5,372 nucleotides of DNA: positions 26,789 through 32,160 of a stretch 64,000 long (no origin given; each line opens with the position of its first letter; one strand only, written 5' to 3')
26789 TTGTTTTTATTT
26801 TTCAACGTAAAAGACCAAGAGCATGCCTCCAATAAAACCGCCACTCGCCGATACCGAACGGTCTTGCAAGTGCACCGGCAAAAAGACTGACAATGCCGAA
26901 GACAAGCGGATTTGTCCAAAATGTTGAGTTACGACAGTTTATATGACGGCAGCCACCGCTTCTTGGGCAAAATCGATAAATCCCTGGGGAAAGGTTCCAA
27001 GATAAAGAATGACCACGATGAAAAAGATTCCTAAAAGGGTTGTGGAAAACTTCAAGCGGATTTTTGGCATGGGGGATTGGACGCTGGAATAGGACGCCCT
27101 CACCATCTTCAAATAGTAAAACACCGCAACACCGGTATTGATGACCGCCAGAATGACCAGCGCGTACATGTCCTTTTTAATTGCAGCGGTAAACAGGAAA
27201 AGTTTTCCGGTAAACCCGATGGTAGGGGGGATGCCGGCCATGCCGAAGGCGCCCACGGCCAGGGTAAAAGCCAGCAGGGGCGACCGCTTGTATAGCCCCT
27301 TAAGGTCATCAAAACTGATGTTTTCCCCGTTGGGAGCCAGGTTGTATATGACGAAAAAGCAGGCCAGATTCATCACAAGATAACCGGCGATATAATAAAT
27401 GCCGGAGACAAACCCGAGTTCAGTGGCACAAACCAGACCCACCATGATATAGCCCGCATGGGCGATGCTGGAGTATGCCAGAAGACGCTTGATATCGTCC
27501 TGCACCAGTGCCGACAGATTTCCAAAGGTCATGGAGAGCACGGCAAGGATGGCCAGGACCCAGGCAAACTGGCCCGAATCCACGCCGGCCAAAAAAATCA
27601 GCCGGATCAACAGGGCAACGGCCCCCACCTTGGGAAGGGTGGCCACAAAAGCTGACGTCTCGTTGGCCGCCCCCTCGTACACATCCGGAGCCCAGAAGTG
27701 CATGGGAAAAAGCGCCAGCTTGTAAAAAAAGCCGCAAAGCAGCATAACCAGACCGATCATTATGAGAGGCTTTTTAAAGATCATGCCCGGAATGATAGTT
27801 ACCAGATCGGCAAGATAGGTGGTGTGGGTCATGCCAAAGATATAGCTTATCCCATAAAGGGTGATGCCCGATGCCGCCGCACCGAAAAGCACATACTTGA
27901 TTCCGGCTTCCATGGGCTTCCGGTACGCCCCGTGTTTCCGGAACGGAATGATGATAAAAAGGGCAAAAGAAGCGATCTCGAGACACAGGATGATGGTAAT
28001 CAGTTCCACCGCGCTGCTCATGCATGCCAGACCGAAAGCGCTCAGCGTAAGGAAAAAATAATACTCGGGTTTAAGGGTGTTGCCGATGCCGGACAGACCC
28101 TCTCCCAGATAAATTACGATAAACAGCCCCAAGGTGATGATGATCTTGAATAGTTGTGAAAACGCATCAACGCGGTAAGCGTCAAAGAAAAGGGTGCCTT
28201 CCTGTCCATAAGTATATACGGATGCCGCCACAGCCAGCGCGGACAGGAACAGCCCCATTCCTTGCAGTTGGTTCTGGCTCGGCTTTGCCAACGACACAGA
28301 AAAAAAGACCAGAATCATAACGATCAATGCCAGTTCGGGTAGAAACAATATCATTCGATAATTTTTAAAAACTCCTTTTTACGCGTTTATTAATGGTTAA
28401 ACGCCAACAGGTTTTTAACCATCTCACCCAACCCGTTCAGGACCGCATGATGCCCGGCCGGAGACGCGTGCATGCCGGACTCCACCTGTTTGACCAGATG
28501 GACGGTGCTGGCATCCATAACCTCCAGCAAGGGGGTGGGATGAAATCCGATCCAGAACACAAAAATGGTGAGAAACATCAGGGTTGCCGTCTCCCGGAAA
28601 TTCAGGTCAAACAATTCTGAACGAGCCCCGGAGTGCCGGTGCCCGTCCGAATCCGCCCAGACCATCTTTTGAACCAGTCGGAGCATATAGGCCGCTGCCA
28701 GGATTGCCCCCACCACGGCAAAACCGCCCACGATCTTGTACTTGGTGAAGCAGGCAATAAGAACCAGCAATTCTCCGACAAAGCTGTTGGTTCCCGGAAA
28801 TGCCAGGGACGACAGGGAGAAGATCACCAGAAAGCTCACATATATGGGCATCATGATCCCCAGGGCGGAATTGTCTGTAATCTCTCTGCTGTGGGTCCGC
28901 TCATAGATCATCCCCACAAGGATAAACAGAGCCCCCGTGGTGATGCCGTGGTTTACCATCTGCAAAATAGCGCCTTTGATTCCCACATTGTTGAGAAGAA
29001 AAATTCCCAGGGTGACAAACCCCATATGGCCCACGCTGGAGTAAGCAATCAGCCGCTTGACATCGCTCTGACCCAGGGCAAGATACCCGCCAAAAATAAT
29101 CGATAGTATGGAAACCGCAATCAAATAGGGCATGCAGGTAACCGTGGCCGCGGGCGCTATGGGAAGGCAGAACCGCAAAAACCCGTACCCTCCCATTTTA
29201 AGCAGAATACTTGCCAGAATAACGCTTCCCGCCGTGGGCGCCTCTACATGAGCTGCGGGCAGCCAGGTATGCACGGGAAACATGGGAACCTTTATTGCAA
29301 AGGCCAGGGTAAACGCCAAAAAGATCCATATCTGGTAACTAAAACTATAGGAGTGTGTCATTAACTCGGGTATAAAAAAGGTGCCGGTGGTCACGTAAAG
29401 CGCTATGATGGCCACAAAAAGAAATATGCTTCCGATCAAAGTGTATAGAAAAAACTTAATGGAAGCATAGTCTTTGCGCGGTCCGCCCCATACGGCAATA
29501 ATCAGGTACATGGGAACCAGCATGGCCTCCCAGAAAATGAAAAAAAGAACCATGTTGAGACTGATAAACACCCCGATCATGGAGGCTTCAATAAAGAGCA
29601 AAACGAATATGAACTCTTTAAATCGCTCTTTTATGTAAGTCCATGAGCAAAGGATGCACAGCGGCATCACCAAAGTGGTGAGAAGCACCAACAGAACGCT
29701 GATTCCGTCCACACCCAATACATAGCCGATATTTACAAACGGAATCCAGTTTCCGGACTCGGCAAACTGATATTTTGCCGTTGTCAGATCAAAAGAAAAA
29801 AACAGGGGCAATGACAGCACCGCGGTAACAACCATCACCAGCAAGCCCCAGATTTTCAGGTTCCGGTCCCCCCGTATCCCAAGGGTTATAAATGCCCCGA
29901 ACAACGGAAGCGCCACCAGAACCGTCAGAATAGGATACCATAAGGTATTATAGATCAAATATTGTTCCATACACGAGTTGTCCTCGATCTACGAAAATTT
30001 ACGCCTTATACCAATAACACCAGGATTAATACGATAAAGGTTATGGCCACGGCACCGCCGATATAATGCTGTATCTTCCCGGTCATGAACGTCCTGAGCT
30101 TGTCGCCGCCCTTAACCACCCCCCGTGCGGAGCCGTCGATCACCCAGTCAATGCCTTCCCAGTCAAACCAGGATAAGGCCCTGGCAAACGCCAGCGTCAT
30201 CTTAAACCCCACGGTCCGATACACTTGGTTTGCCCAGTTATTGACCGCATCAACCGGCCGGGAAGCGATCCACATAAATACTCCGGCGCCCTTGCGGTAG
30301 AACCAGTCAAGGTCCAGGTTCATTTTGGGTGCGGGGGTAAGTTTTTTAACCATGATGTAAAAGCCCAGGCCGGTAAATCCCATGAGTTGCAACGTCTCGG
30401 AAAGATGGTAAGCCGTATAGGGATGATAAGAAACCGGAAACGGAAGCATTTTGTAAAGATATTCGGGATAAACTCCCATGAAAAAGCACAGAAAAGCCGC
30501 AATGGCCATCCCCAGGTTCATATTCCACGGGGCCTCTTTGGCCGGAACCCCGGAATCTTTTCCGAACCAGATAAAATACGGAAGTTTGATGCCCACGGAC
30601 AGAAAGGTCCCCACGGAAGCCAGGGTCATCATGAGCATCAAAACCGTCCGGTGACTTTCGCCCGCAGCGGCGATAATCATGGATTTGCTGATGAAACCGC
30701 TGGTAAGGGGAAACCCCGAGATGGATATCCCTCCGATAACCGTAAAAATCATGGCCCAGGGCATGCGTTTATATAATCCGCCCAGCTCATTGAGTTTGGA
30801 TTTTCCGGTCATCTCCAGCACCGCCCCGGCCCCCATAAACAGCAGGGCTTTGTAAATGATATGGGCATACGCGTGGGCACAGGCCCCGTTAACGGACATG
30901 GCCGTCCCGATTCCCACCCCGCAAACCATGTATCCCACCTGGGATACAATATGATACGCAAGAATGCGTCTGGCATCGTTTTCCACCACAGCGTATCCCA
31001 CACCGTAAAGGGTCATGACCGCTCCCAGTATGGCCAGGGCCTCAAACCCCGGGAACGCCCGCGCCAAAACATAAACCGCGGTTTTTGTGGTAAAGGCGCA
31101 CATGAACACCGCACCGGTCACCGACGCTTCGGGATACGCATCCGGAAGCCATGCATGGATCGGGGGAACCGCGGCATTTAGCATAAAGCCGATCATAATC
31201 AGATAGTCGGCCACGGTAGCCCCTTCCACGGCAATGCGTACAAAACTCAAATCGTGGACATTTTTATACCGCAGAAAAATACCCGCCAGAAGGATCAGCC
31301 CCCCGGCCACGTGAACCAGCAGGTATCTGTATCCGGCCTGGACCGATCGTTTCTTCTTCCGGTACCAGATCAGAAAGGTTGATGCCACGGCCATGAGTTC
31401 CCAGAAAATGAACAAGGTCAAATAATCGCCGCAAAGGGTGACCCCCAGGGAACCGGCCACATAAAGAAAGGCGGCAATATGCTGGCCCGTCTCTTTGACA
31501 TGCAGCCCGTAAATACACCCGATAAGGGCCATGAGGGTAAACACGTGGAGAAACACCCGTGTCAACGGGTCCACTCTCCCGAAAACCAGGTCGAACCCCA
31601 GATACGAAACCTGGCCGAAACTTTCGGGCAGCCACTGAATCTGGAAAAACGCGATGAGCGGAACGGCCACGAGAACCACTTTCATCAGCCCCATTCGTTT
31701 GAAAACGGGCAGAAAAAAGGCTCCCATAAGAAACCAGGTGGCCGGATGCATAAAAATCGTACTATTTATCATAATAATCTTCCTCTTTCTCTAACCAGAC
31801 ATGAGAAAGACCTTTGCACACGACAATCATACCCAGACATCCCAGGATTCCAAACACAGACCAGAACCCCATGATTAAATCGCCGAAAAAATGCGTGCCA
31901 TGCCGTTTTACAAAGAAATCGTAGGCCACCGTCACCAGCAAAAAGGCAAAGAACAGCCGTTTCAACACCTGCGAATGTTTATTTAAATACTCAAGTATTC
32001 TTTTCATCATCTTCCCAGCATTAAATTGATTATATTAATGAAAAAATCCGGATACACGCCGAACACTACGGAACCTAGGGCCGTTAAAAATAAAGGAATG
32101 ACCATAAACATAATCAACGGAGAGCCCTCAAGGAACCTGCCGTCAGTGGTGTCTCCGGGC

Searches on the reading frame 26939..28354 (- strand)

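Call 30: search_protein_families(library=pfam, proteins=[window:26939-28354:-])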
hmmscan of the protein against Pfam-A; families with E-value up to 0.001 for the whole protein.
window:26939-28354:- (471 aa): 1 family
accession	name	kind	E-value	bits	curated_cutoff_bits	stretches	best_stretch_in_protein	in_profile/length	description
PF00361.26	Proton_antipo_M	-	3e-64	217.5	21.5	1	115-407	1-291/294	NADH:quinone oxidoreductase/Mrp antiporter, TM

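Call 32: search_protein_families(library=ncbifam, proteins=[window:26939-28354:-])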
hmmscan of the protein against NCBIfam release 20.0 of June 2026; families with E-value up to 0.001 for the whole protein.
window:26939-28354:- (471 aa): 70 families (the best 25 are shown)
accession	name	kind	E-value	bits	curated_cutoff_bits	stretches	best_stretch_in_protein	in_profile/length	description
TIGR01770.1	NDH_I_N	subfamily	2.1e-103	346.8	332.6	1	2-457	2-469/472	NADH-quinone oxidoreductase subunit NuoN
NF004440.0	PRK05777.1-3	equivalog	7.6e-94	315.3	519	1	3-452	10-459/477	NADH-quinone oxidoreductase subunit NuoN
NF004442.0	PRK05777.1-5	equivalog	2.5e-91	307.1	523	1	2-469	9-480/483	NADH-quinone oxidoreductase subunit NuoN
NF004445.0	PRK05777.2-3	equivalog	5.2e-76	256.5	408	1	5-452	11-461/475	NADH-quinone oxidoreductase subunit NuoN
NF004441.0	PRK05777.1-4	equivalog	2.8e-74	250.6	477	1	95-468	144-521/524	NADH-quinone oxidoreductase subunit NuoN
NF002701.0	PRK02504.1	equivalog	4.2e-74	249.9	569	1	5-420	16-432/513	NAD(P)H-quinone oxidoreductase subunit N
NF004446.0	PRK05777.2-4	equivalog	3.8e-69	234.1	590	1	5-462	15-490/502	NADH-quinone oxidoreductase subunit NuoN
NF004439.0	PRK05777.1-1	equivalog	8.1e-65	219.6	531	1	11-467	17-482/485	NADH-quinone oxidoreductase subunit NuoN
NF004444.0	PRK05777.2-2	equivalog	2e-61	208.6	496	1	5-419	18-438/496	NADH-quinone oxidoreductase subunit NuoN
NF004443.0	PRK05777.2-1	equivalog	6.5e-61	207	626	1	39-459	50-484/506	NADH-quinone oxidoreductase subunit NuoN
NF004447.0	PRK05777.2-5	equivalog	3.2e-54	184.7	547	1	1-455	1-454/458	NADH-quinone oxidoreductase subunit NuoN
NF006241.0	PRK08377.1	equivalog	9.2e-47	160.2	645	1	62-468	76-475/494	NADH dehydrogenase subunit N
NF009306.0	PRK12663.1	equivalog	2.9e-45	155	542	1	59-469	72-480/498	Na+/H+ antiporter subunit D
TIGR01972.1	NDH_I_M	subfamily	9.8e-41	139.9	263.8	1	62-470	76-482/486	NADH-quinone oxidoreductase subunit M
NF006419.0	PRK08668.1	equivalog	1.3e-40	139.8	617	1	58-424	64-433/613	NADH dehydrogenase subunit M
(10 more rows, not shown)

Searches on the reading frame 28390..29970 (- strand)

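Call 30: search_protein_families(library=pfam, proteins=[window:28390-29970:-])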
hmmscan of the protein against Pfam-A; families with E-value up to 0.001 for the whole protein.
window:28390-29970:- (526 aa): 2 families
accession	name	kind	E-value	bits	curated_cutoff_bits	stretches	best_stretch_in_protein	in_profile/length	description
PF00361.26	Proton_antipo_M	-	8.6e-76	255.4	21.5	1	137-423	1-292/294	NADH:quinone oxidoreductase/Mrp antiporter, TM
PF01059.23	Oxidored_q5_N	-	2e-06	28.3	22.7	1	53-132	25-108/110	NADH-ubiquinone oxidoreductase chain 4, amino terminus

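Call 32: search_protein_families(library=ncbifam, proteins=[window:28390-29970:-])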
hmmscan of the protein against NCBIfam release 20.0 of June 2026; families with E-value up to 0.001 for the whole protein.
window:28390-29970:- (526 aa): 71 families (the best 25 are shown)
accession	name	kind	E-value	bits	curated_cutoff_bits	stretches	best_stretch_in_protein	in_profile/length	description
TIGR01972.1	NDH_I_M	subfamily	2.5e-170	567.3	263.8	1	15-496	1-486/486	NADH-quinone oxidoreductase subunit M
NF004499.0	PRK05846.1-3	equivalog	7.8e-160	532.9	585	1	12-503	4-495/502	NADH-quinone oxidoreductase subunit M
NF004501.0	PRK05846.1-5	subfamily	9e-152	506.3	598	1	12-497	4-488/492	NADH-quinone oxidoreductase subunit M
NF004500.0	PRK05846.1-4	equivalog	1.4e-133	446.4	550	1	12-502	4-512/525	NADH-quinone oxidoreductase subunit M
NF004505.0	PRK05846.2-5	equivalog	7.4e-131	437.4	700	1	14-499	4-488/508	NADH-quinone oxidoreductase subunit M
NF009212.0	PRK12561.1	subfamily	2.8e-118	395.9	645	1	12-501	6-504/531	NAD(P)H-quinone oxidoreductase subunit 4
NF004506.0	PRK05846.2-6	equivalog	1.8e-108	364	789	1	8-492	9-489/493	NADH-quinone oxidoreductase subunit M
NF004504.0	PRK05846.2-3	equivalog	1.1e-106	357.9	785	1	11-485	8-486/499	NADH-quinone oxidoreductase subunit M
NF004498.0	PRK05846.1-1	equivalog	5.6e-106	355.3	614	1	14-493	2-497/509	NADH-quinone oxidoreductase subunit M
NF002713.0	PRK02546.1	subfamily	4.1e-101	339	827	1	11-501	7-507/533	NAD(P)H-quinone oxidoreductase subunit 4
NF005060.0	PRK06473.1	equivalog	5.9e-92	309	747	1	14-497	1-486/500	NADH-quinone oxidoreductase subunit M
NF005611.0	PRK07363.1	equivalog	2.4e-84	283.7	764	1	15-498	2-487/501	NADH-quinone oxidoreductase subunit M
NF004502.0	PRK05846.2-1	equivalog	4.1e-68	230.3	791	1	78-458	81-466/500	NADH-quinone oxidoreductase subunit M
NF004503.0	PRK05846.2-2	subfamily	8.3e-56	190.2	720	1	42-489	32-486/490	NADH-quinone oxidoreductase subunit M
NF006419.0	PRK08668.1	equivalog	2.9e-50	171.7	617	1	15-491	4-480/613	NADH dehydrogenase subunit M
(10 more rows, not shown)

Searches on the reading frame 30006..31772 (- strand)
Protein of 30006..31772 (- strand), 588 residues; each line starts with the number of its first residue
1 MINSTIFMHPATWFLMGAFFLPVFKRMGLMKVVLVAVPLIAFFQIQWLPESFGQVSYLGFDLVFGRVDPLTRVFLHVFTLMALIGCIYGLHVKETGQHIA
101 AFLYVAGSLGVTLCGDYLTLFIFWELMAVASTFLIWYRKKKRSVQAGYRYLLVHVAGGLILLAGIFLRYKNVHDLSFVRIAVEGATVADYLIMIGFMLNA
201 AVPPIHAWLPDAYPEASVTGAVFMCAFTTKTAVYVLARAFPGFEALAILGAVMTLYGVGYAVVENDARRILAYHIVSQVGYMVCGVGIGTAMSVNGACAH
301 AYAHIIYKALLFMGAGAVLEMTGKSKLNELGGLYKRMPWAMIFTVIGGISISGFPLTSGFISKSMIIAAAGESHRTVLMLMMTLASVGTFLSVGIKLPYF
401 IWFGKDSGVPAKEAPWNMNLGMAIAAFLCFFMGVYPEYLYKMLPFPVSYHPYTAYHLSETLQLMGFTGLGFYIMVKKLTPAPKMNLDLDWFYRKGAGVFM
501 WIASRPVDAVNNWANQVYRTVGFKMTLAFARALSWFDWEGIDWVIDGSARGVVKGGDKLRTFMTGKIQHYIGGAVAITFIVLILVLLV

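Call 12: find_encoding_contigs(protein=window:30006-31772:-, flank=6000, max_places=6)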
Protein window:30006-31772:- (588 aa): no gene with exactly this product is on record in the collection.

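Call 30: search_protein_families(library=pfam, proteins=[window:30006-31772:-])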
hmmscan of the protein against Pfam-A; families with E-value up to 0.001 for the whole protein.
window:30006-31772:- (588 aa): 1 family
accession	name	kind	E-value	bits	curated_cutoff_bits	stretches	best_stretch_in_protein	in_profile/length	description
PF00361.26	Proton_antipo_M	-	1e-49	169.8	21.5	1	116-386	3-291/294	NADH:quinone oxidoreductase/Mrp antiporter, TM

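Call 32: search_protein_families(library=ncbifam, proteins=[window:30006-31772:-])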
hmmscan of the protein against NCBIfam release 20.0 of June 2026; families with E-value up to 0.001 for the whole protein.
window:30006-31772:- (588 aa): 71 families (the best 25 are shown)
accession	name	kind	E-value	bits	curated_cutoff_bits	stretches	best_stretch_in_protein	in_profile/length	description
NF009310.0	PRK12668.1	equivalog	2.4e-225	749.8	564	1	5-584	4-583/584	Na(+)/H(+) antiporter subunit D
NF009307.0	PRK12664.1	equivalog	7.3e-68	229.8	417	1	76-509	46-468/527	putative monovalent cation/H+ antiporter subunit D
NF006419.0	PRK08668.1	equivalog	5.4e-63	213.7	617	1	24-443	25-474/613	NADH dehydrogenase subunit M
NF006240.0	PRK08376.1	subfamily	1.3e-53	182.7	662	1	63-447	85-503/521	putative monovalent cation/H+ antiporter subunit D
NF005086.0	PRK06521.1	equivalog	1.3e-53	182.5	667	1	64-443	75-499/669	hydrogenase 4 subunit B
NF004920.0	PRK06277.1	equivalog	4.7e-50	170.7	578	1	29-440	34-465/478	energy conserving hydrogenase EhbF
NF005141.0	PRK06590.1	equivalog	1.6e-48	166.1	556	1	60-586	73-610/615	NADH-quinone oxidoreductase subunit L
TIGR01974.1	NDH_I_L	subfamily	1e-47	163.4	407.5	1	61-585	75-629/630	NADH-quinone oxidoreductase subunit L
NF009306.0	PRK12663.1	equivalog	1e-45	156.5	542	1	67-442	75-473/498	Na+/H+ antiporter subunit D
NF009287.0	PRK12647.1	equivalog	2.6e-45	155.2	937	1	97-447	108-478/773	putative monovalent cation/H+ antiporter subunit A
NF006241.0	PRK08377.1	equivalog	1.1e-44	153.4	645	1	59-442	65-469/494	NADH dehydrogenase subunit N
NF005818.0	PRK07691.1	equivalog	1.9e-42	145.9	586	1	98-443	111-476/496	Na+/H+ antiporter subunit D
NF040617.1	F420_dehyd_FpoL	exception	2.3e-42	145.6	1050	2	184-435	229-500/669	F420H2 dehydrogenase subunit FpoL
NF006238.0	PRK08375.1-4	equivalog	4.5e-42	144.5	626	1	68-393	76-421/531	putative monovalent cation/H+ antiporter subunit D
TIGR01972.1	NDH_I_M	subfamily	7.8e-42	143.5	263.8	1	58-442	68-474/486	NADH-quinone oxidoreductase subunit M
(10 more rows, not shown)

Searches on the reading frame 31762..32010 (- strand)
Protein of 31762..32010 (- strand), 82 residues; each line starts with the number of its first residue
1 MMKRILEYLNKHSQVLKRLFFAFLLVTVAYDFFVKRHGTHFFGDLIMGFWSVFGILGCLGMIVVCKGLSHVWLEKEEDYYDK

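Call 30: search_protein_families(library=pfam, proteins=[window:31762-32010:-])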
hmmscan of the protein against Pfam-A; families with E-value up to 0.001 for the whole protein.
window:31762-32010:- (82 aa): 0 families

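Call 32: search_protein_families(library=ncbifam, proteins=[window:31762-32010:-])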
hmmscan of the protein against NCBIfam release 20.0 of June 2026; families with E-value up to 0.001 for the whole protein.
window:31762-32010:- (82 aa): 0 families

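Call 42: find_encoding_contigs(protein=window:31762-32010:-, flank=6000, max_places=8)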
Protein window:31762-32010:- (82 aa): no gene with exactly this product is on record in the collection.
